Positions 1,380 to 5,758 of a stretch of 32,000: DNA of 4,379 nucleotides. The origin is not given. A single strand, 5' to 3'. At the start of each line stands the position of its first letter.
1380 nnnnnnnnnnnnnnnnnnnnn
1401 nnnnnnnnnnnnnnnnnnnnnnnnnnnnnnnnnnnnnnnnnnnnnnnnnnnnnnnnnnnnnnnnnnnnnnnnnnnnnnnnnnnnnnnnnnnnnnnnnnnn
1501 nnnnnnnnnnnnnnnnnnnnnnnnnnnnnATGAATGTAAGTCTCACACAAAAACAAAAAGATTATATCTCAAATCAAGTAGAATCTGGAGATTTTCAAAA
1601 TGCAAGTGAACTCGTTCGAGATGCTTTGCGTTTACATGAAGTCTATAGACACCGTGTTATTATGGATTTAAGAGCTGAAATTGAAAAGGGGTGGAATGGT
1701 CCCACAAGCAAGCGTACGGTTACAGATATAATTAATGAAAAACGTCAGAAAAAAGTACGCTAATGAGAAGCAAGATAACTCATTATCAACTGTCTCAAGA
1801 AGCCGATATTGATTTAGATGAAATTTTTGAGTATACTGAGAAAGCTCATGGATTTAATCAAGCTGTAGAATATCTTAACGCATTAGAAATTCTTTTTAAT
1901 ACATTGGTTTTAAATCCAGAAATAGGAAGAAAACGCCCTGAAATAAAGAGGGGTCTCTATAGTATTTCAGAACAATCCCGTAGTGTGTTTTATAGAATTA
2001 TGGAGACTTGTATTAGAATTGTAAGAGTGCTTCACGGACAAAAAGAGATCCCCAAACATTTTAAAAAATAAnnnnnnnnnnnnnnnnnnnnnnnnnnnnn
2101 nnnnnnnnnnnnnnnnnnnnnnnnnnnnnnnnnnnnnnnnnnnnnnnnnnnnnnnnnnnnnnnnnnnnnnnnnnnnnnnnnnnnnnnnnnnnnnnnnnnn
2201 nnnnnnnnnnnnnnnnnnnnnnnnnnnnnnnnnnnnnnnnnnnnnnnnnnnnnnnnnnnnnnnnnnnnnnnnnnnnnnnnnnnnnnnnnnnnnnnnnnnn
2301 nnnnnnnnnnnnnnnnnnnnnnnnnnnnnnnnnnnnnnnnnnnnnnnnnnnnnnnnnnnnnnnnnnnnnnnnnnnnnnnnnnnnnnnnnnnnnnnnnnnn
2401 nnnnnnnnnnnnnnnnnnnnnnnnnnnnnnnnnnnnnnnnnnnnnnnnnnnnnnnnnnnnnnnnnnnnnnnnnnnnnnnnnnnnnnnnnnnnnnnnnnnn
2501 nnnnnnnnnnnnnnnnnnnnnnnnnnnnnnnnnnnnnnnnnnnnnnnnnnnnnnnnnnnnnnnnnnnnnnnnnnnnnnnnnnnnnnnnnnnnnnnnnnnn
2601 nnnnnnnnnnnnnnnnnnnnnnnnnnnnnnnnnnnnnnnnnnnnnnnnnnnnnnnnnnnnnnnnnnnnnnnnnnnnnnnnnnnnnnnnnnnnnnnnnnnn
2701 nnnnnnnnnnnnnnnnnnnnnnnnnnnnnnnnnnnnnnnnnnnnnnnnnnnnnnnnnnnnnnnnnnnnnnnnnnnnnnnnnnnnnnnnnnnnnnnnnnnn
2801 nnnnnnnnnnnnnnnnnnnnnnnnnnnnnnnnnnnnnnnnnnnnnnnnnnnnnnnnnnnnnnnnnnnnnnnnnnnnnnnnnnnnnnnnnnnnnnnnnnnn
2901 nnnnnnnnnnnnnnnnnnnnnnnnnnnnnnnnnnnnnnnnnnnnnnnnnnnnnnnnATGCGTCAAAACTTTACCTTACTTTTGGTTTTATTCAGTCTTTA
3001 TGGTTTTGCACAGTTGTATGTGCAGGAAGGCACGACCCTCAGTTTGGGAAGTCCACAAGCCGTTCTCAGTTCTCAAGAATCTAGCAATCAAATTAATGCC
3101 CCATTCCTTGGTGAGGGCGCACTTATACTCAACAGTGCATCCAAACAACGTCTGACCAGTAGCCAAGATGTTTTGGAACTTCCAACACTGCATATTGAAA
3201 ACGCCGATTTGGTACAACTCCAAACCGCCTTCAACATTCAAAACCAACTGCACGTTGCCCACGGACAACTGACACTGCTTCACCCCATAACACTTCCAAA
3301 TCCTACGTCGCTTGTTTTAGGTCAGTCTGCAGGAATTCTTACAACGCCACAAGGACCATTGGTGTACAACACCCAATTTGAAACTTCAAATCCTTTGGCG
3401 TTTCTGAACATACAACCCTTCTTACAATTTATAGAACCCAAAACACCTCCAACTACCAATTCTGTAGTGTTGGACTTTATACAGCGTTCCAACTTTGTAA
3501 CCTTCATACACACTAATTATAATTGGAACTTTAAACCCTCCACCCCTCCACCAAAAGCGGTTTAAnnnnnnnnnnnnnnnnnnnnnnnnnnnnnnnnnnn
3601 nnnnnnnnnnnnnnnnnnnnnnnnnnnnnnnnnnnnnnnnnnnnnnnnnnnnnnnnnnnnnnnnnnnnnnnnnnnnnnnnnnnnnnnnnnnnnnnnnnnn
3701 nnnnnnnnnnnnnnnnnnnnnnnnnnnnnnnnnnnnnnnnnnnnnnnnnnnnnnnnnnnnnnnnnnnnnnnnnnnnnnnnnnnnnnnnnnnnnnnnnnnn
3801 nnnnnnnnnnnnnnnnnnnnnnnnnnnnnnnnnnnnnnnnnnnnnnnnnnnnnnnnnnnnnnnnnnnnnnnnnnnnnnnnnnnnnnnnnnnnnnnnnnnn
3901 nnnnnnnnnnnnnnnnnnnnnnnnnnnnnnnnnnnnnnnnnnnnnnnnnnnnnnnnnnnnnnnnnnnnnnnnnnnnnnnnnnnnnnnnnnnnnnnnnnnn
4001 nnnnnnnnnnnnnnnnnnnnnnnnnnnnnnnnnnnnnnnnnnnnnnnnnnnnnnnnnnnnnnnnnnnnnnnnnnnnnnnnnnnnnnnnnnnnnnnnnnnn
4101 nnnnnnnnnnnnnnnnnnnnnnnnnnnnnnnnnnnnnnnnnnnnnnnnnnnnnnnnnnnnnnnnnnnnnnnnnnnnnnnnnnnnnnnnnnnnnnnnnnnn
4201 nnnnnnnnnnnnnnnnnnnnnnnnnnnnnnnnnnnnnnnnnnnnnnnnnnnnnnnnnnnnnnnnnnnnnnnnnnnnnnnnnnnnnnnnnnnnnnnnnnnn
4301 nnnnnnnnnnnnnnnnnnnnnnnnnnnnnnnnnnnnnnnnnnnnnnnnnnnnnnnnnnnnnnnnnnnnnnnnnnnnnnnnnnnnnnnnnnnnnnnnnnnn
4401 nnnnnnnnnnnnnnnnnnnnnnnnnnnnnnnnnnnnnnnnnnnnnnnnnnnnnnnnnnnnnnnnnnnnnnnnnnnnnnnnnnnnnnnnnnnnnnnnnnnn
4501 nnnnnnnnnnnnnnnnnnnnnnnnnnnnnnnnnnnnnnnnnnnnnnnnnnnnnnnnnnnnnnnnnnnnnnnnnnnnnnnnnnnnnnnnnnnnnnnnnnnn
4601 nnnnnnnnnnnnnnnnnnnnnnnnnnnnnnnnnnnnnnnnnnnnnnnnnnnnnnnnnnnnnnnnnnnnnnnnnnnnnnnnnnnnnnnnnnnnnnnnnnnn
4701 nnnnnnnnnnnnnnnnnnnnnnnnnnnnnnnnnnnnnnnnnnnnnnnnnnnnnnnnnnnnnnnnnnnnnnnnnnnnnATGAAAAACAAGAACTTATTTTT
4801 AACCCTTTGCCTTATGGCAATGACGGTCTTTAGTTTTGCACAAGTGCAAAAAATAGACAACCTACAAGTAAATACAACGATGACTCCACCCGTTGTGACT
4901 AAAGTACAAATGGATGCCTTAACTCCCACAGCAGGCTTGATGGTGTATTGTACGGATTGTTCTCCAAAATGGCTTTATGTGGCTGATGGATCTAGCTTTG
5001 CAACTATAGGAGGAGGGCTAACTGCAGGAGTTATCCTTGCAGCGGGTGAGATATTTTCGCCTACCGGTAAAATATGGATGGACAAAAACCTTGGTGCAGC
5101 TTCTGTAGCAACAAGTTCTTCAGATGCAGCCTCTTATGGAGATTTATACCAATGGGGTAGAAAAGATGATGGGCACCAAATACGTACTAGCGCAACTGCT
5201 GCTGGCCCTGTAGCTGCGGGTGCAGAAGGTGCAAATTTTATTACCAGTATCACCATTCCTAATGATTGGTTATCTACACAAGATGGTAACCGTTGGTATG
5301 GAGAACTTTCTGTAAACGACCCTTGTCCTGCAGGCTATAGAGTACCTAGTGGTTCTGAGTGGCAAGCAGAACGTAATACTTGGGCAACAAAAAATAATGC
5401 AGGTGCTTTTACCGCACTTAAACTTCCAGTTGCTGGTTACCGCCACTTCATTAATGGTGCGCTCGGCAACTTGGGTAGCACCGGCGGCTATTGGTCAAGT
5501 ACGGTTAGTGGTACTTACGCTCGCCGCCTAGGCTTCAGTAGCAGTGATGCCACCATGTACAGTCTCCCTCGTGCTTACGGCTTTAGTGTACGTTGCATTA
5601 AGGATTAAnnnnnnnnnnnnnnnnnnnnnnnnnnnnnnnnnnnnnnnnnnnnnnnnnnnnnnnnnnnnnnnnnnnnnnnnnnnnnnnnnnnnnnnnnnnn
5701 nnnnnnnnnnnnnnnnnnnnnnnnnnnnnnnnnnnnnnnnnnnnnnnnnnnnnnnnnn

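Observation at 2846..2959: A reused activator-type upstream module: three CCGTTnnTTAC direct repeats phased at 20-21 bp, with a -7 box at a fixed distance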

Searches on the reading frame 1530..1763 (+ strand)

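Call 88: search_protein_families(library=pfam, proteins=[window:1530-1763:+], max_evalue=0.01)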
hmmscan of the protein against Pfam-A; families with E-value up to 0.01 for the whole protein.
window:1530-1763:+ (77 aa): 1 family
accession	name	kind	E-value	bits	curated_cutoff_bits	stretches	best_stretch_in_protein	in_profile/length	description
PF03693.20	ParD_antitoxin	-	2e-06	28.6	21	1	3-74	7-78/81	Bacterial antitoxin of ParD toxin-antitoxin type II system and RHH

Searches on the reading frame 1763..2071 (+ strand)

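Call 88: search_protein_families(library=pfam, proteins=[window:1763-2071:+], max_evalue=0.01)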
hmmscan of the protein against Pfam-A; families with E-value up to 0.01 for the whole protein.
window:1763-2071:+ (102 aa): 1 family
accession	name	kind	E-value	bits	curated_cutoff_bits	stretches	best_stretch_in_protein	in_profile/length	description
PF05016.21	ParE_toxin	-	1.1e-14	55.2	23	1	8-94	1-87/89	ParE toxin of type II toxin-antitoxin system, parDE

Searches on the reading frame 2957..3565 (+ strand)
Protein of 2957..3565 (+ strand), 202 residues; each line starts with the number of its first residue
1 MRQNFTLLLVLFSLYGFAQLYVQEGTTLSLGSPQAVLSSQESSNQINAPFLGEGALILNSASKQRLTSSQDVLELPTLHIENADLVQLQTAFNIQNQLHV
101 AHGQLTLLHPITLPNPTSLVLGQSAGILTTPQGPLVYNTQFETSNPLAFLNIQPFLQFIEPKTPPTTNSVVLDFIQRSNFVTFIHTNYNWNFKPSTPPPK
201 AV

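Call 8: search_protein_families(library=pfam, proteins=[window:2957-3565:+], max_evalue=0.01)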
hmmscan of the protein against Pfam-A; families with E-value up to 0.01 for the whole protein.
window:2957-3565:+ (202 aa): 0 families

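Call 12: find_encoding_contigs(protein=window:2957-3565:+, flank=10000, max_places=6)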
Protein window:2957-3565:+ (202 aa): 2 contigs read that carry it; 2 places shown.
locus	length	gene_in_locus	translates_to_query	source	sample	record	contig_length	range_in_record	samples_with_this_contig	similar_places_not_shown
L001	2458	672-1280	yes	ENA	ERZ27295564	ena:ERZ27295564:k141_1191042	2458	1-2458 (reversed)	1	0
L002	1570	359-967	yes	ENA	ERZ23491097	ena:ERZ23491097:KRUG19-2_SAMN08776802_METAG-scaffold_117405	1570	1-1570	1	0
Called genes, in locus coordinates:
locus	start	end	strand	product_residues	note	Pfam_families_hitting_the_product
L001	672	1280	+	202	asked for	-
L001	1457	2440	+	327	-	-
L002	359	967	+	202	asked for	-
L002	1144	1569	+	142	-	?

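Call 80: search_protein_families(library=ncbifam, proteins=[window:2957-3565:+], max_evalue=0.01)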
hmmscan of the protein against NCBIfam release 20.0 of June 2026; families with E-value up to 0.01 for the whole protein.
window:2957-3565:+ (202 aa): 0 families

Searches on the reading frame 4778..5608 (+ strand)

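Call 8: search_protein_families(library=pfam, proteins=[window:4778-5608:+], max_evalue=0.01)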
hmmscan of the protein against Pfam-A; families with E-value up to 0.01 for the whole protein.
window:4778-5608:+ (276 aa): 1 family
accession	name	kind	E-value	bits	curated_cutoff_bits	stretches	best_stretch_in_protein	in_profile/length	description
PF09603.15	Fib_succ_major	-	1.9e-09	38.5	33.9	1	111-275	41-187/187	Fibrobacter succinogenes major domain (Fib_succ_major)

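Call 80: search_protein_families(library=ncbifam, proteins=[window:4778-5608:+], max_evalue=0.01)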
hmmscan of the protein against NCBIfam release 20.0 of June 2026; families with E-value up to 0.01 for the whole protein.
window:4778-5608:+ (276 aa): 1 family
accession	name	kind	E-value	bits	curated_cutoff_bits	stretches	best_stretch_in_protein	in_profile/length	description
TIGR02145.1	Fib_succ_major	domain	5.3e-09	37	41.65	1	98-276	19-176/176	FISUMP domain-containing protein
